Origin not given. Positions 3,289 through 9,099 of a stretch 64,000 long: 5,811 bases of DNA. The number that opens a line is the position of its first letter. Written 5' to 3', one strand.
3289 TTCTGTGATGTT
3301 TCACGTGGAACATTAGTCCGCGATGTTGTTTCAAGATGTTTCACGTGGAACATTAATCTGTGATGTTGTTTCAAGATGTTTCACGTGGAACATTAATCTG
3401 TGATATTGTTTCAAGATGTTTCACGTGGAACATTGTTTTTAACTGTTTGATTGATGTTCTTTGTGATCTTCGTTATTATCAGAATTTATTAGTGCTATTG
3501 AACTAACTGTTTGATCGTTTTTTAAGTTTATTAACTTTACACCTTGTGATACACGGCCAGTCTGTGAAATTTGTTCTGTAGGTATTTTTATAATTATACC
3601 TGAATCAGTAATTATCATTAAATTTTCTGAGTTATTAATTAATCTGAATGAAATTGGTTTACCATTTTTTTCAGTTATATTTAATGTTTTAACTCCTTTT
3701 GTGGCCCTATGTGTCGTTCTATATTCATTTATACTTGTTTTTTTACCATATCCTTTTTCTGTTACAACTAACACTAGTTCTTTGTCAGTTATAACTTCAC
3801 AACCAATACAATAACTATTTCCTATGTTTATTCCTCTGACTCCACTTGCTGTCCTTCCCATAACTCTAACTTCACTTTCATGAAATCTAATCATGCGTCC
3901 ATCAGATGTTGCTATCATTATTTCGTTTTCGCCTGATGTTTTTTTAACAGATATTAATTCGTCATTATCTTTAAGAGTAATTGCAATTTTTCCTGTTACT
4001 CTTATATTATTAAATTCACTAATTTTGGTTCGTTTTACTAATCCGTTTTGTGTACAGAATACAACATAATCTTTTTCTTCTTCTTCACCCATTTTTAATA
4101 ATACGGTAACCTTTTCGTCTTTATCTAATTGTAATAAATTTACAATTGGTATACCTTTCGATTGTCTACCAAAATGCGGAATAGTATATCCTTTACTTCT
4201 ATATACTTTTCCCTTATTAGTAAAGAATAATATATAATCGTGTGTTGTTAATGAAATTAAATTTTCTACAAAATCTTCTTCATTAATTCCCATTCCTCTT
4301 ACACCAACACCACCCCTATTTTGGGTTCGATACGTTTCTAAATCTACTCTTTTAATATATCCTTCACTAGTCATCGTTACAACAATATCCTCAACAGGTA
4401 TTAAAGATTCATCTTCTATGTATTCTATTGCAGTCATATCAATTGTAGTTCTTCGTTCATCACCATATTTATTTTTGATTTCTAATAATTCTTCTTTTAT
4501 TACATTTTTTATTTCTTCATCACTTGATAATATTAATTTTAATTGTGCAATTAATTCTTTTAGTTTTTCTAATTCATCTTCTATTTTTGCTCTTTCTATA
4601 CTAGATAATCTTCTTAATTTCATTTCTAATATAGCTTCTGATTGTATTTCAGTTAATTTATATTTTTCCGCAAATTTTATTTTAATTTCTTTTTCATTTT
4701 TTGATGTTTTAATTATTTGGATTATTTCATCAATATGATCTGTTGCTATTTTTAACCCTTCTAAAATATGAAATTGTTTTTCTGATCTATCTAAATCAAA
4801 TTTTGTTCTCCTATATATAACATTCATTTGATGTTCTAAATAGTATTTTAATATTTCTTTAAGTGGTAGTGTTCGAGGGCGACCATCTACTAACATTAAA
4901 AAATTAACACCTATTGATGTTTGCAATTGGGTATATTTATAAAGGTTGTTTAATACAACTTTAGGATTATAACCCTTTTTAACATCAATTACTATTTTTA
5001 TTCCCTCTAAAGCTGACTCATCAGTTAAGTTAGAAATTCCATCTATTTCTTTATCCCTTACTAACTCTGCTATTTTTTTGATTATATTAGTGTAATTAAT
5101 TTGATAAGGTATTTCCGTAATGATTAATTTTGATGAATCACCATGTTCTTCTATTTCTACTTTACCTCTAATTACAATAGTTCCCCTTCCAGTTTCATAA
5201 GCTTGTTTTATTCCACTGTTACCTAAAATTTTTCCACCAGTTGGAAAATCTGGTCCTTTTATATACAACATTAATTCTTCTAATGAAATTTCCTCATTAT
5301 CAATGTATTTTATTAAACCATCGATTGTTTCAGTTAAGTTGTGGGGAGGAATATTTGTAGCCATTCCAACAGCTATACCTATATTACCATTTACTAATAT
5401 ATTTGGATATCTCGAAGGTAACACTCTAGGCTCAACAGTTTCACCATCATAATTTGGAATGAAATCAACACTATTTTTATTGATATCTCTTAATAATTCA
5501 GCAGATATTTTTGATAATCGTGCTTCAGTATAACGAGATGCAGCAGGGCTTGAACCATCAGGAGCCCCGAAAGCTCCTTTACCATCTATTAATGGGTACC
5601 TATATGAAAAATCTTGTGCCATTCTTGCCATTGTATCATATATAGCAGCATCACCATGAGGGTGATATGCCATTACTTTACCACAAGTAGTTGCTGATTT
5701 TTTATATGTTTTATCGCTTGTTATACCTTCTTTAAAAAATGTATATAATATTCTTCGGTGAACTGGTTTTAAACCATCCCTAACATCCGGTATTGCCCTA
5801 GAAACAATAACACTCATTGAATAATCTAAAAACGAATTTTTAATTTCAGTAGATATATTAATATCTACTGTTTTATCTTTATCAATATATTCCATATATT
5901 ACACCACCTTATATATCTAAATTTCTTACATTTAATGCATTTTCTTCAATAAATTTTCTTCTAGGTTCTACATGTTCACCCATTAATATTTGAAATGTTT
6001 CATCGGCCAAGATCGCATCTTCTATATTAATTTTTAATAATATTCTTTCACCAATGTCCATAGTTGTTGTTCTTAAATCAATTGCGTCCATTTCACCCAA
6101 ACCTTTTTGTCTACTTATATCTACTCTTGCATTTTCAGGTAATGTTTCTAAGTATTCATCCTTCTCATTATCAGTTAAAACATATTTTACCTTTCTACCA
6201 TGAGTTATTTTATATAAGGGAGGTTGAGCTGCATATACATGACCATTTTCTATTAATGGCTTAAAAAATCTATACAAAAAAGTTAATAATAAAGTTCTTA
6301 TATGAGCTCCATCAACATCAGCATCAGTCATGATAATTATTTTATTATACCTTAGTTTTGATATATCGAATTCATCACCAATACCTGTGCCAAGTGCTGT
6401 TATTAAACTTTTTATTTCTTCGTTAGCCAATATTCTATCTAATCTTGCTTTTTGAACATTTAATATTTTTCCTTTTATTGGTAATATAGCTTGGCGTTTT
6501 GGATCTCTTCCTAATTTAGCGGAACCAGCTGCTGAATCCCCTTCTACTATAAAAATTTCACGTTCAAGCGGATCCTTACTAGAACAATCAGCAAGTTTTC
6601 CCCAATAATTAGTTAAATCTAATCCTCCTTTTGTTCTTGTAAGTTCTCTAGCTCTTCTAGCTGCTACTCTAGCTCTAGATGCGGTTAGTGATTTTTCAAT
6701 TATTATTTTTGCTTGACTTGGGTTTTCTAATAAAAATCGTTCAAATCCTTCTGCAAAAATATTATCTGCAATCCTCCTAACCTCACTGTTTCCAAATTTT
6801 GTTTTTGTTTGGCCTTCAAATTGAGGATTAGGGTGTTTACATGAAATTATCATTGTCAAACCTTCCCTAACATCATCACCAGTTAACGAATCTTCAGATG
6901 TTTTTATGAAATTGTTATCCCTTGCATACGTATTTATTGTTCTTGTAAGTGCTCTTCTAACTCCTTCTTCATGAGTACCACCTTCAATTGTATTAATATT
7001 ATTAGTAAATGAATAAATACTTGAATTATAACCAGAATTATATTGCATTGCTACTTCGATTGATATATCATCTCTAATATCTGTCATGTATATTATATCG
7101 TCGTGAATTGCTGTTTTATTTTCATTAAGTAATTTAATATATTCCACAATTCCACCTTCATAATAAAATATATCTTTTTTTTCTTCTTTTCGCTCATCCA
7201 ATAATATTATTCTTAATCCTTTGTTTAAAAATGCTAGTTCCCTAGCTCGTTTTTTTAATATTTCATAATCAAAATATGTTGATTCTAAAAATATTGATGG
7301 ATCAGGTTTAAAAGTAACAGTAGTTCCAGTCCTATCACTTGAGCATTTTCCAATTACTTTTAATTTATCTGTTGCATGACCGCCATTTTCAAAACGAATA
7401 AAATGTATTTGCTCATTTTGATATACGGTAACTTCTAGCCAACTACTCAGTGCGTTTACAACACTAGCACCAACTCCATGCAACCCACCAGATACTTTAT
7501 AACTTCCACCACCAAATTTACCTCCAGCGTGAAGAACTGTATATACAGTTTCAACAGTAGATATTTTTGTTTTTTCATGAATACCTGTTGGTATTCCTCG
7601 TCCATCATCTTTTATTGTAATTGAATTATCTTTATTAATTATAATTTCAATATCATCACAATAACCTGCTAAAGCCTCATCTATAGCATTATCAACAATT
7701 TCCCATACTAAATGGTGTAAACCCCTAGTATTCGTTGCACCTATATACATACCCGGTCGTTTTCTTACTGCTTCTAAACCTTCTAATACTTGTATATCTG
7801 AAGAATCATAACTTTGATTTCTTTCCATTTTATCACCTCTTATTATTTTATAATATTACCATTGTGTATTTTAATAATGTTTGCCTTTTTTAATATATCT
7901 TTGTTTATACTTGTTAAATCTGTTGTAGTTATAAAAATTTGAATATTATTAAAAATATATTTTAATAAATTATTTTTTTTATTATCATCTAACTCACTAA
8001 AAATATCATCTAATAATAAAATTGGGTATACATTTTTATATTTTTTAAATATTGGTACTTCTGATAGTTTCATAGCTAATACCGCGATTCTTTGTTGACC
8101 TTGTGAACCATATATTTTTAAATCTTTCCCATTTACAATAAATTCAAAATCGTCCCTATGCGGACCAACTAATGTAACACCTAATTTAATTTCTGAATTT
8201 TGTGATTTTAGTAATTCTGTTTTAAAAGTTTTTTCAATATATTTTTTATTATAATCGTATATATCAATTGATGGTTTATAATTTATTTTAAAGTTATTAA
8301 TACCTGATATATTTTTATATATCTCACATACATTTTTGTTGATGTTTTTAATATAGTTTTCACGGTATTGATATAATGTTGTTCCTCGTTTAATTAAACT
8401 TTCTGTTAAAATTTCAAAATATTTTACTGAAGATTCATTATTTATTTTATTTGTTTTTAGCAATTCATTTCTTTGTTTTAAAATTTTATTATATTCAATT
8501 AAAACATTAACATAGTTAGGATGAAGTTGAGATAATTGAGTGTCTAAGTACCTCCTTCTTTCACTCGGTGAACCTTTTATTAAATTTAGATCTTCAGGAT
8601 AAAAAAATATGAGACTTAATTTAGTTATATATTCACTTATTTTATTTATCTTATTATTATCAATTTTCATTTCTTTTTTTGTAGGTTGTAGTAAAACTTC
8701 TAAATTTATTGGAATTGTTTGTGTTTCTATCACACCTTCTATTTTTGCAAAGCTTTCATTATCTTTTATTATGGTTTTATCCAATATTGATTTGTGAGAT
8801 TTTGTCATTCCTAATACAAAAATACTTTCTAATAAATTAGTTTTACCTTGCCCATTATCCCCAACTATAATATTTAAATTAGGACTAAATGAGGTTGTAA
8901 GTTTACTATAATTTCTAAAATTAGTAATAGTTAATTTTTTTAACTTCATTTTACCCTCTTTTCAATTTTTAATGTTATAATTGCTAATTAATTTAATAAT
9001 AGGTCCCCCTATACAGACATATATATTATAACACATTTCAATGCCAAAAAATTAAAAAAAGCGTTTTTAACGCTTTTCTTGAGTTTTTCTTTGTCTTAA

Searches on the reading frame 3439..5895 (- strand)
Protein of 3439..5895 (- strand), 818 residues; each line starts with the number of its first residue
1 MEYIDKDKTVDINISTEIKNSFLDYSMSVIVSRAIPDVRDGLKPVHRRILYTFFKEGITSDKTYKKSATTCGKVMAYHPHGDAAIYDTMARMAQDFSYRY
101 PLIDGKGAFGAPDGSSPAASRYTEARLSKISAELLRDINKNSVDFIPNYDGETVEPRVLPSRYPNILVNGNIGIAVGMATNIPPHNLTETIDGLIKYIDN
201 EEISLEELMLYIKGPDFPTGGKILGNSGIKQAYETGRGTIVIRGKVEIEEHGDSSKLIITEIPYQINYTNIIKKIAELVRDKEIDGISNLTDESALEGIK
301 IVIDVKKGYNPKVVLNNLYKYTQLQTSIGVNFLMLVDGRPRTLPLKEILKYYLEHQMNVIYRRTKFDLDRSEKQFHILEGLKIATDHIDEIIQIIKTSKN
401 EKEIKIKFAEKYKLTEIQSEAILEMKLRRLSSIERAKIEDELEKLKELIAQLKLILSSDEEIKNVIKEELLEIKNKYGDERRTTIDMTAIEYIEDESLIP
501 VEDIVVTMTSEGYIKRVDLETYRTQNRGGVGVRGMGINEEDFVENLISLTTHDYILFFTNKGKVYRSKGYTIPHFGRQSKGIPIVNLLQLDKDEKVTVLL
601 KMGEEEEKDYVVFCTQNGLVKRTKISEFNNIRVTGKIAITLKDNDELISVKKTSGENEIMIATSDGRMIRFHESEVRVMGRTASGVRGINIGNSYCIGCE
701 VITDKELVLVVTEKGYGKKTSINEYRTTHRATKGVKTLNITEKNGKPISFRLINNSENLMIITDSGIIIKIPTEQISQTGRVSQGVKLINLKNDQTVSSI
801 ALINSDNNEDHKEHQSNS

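Call 11: search_protein_families(library=pfam, proteins=[window:3439-5895:-])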
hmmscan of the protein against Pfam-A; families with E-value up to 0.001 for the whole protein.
window:3439-5895:- (818 aa): 2 families
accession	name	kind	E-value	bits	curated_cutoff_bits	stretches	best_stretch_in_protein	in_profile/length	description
PF00521.26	DNA_topoisoIV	-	1.3e-158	528.8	31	1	33-470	1-431/432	DNA gyrase/topoisomerase IV, subunit A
PF03989.18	DNA_gyraseA_C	-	5e-73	240.8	27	6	503-547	1-45/48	DNA gyrase C-terminal domain, beta-propeller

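Call 17: find_encoding_contigs(protein=window:3439-5895:-, flank=4000, max_places=10)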
Protein window:3439-5895:- (818 aa): 2 contigs read that carry it; 2 places shown.
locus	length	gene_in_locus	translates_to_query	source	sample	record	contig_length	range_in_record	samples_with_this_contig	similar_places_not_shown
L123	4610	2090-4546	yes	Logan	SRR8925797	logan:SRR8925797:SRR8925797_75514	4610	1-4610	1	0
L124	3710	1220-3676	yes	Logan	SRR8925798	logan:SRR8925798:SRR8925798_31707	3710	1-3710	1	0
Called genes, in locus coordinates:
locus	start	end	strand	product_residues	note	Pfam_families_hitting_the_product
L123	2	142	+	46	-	?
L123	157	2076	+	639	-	PF02518:HATPase_c, PF00204:DNA_gyraseB, PF01751:Toprim, PF00986:DNA_gyraseB_C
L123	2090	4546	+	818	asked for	PF00521:DNA_topoisoIV, PF03989:DNA_gyraseA_C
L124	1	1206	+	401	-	?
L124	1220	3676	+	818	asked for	PF00521:DNA_topoisoIV, PF03989:DNA_gyraseA_C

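Call 54: find_homologous_proteins(query=window:3442-5895:-, max_evalue=1e-100)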
Query window:3442-5895:- (818 aa): 8000 proteins with E <= 1e-100 among 8000 candidates; the best 120 are listed.
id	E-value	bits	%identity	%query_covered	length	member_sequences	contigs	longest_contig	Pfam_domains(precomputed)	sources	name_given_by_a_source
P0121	0.0e+0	1787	100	100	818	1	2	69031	PF00521.27,PF03989.19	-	-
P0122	0.0e+0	1446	81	97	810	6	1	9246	PF00521.27,PF03989.19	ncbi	-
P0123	0.0e+0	1439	80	97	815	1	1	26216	PF00521.27,PF03989.19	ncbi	-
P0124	0.0e+0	1346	74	99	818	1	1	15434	PF00521.27,PF03989.19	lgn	-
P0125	0.0e+0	1327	75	99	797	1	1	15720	PF00521.27,PF03989.19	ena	-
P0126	0.0e+0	1308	73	98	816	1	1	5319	PF00521.27,PF03989.19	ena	-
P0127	0.0e+0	1301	72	96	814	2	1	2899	PF00521.27,PF03989.19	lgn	-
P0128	0.0e+0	1270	70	97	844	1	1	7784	PF00521.27,PF03989.19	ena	-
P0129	0.0e+0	1268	69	99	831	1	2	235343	PF00521.27,PF03989.19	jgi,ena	-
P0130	0.0e+0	1255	69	99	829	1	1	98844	PF00521.27,PF03989.19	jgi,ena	-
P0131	0.0e+0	1250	69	100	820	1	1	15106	PF00521.27,PF03989.19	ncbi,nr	ncbi:MAG: DNA gyrase subunit A [Mollicutes bacterium]|nr:DNA gyrase subunit A [Mollicutes bacterium]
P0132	0.0e+0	1249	69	100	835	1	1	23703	PF00521.27,PF03989.19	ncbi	-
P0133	0.0e+0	1248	69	100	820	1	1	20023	PF00521.27,PF03989.19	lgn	-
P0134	0.0e+0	1248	69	100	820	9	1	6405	PF00521.27,PF03989.19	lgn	-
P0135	0.0e+0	1245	68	98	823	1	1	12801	PF00521.27,PF03989.19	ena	-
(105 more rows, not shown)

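Call 55: find_encoding_contigs(protein=P0122, flank=3000, max_places=2)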
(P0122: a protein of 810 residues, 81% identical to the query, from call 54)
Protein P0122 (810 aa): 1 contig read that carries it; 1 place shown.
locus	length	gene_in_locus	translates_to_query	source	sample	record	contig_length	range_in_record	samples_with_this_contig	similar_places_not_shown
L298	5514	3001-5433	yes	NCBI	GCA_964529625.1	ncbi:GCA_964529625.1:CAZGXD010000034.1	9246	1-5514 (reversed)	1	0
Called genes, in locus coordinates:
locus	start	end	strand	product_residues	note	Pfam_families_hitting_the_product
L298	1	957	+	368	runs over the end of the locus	PF02463:SMC_N, PF13476:AAA_23 (weak), PF13304:AAA_21 (weak)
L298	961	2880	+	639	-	PF02518:HATPase_c, PF00204:DNA_gyraseB, PF01751:Toprim, PF00986:DNA_gyraseB_C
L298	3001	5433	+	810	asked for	PF00521:DNA_topoisoIV, PF03989:DNA_gyraseA_C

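Call 56: find_encoding_contigs(protein=P0123, flank=3000, max_places=2)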
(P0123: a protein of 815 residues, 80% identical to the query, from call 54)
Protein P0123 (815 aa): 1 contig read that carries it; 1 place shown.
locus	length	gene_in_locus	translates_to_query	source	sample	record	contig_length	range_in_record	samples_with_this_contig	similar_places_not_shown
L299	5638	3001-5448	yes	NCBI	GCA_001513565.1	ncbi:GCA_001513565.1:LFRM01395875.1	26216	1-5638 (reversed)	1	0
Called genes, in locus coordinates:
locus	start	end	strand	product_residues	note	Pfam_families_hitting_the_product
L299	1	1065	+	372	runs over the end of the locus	PF02463:SMC_N, PF13175:AAA_15 (weak)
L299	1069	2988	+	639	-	PF02518:HATPase_c, PF00204:DNA_gyraseB, PF01751:Toprim, PF00986:DNA_gyraseB_C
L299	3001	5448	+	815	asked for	PF00521:DNA_topoisoIV, PF03989:DNA_gyraseA_C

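Call 57: find_encoding_contigs(protein=P0124, flank=3000, max_places=2)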
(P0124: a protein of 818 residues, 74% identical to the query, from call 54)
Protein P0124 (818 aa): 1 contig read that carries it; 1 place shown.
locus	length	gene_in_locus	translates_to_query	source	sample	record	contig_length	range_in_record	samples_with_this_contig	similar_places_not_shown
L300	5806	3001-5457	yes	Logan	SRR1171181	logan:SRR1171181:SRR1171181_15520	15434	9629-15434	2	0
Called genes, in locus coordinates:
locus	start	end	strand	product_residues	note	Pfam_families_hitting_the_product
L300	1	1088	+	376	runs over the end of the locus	PF02463:SMC_N, PF13175:AAA_15, PF13476:AAA_23, PF13304:AAA_21 (faint)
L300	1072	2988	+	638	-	PF02518:HATPase_c, PF00204:DNA_gyraseB, PF01751:Toprim, PF00986:DNA_gyraseB_C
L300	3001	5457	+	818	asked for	PF00521:DNA_topoisoIV, PF03989:DNA_gyraseA_C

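Call 58: find_encoding_contigs(protein=P0125, flank=3000, max_places=2)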
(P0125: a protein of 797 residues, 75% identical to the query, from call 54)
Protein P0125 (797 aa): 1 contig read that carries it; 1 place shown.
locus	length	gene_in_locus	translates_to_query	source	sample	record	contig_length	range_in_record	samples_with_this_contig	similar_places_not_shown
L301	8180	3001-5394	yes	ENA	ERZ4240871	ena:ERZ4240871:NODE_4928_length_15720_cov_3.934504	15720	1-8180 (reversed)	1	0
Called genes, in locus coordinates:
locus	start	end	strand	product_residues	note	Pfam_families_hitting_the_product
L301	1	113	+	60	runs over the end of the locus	-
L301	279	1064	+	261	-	PF02463:SMC_N (weak)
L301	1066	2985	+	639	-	PF02518:HATPase_c, PF00204:DNA_gyraseB, PF01751:Toprim, PF00986:DNA_gyraseB_C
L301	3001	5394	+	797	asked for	PF00521:DNA_topoisoIV, PF03989:DNA_gyraseA_C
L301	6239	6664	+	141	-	PF00383:dCMP_cyt_deam_1, PF14437:MafB19-deam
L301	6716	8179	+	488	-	?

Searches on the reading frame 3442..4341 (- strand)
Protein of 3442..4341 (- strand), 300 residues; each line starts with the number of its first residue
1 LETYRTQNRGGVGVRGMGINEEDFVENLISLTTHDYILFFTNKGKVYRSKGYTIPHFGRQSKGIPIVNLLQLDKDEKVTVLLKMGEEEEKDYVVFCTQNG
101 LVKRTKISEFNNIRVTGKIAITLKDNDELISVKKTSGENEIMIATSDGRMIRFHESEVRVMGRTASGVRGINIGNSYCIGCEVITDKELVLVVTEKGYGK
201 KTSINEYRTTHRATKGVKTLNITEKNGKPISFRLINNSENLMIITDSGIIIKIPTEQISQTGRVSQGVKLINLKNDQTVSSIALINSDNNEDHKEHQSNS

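Call 22: find_related_loci(query=window:3442-4341:-, collection=metagenome_contigs, flank=4000)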
Query window:3442-4341:- (300 aa) in metagenome_contigs; peptide patterns used: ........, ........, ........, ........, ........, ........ (x = any residue, [..] = any of these).
273 stretches matched a pattern; 51 encode a relative of the query (tblastn E <= 1e-3); 51 distinct loci.
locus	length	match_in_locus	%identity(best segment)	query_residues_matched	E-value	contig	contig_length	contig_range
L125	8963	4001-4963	61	2-299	6e-121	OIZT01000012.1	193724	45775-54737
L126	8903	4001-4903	63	1-294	1e-116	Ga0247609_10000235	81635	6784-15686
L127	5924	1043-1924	59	2-295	9e-117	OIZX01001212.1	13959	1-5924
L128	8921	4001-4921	60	2-289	5e-116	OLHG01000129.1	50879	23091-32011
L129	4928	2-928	57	2-299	5e-113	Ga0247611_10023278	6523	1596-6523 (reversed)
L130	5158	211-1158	58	2-293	4e-112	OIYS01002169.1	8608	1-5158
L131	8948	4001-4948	58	2-293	2e-111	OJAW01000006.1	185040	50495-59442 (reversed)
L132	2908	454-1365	56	2-289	3e-114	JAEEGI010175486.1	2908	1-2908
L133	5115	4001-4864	58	3-289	2e-110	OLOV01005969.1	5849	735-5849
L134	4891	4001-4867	58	3-289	2e-110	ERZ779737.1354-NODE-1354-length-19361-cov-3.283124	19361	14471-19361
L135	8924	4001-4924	53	2-293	1e-109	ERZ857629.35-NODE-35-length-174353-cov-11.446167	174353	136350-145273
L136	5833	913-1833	56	2-291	2e-109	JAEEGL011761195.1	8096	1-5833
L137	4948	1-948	54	2-297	3e-107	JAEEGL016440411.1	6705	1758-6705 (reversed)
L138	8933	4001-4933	49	1-289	5e-95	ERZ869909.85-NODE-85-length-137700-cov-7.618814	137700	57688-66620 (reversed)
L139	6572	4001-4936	53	3-281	1e-94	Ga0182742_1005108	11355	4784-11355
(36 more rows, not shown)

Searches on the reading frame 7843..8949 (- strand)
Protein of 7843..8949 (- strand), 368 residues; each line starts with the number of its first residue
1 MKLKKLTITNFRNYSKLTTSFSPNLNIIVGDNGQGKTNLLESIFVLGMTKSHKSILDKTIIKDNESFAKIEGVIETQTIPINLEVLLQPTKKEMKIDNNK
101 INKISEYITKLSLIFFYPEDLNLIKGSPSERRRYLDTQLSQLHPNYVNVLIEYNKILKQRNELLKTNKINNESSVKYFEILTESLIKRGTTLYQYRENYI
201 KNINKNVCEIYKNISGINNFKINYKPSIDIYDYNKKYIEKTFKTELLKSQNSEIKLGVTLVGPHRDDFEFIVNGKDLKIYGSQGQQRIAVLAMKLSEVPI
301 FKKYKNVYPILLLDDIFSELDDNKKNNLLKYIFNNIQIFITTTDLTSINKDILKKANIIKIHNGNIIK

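Call 33: search_protein_families(library=pfam, proteins=[window:7843-8949:-])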
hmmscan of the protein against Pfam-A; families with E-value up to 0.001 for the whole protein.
window:7843-8949:- (368 aa): 4 families
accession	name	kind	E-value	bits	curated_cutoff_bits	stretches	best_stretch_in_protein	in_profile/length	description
PF02463.25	SMC_N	-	4.4e-23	82.3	40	1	3-349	2-203/220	RecF/RecN/SMC N terminal domain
PF13175.12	AAA_15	-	3.8e-09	37.1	32.1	1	1-252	1-209/374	AAA ATPase domain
PF13476.12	AAA_23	-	4.3e-06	27.9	27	1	5-218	1-122/201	AAA domain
PF13304.12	AAA_21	-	6.1e-05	23.7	27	1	25-342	1-297/304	AAA domain, putative AbiEii toxin, Type IV TA system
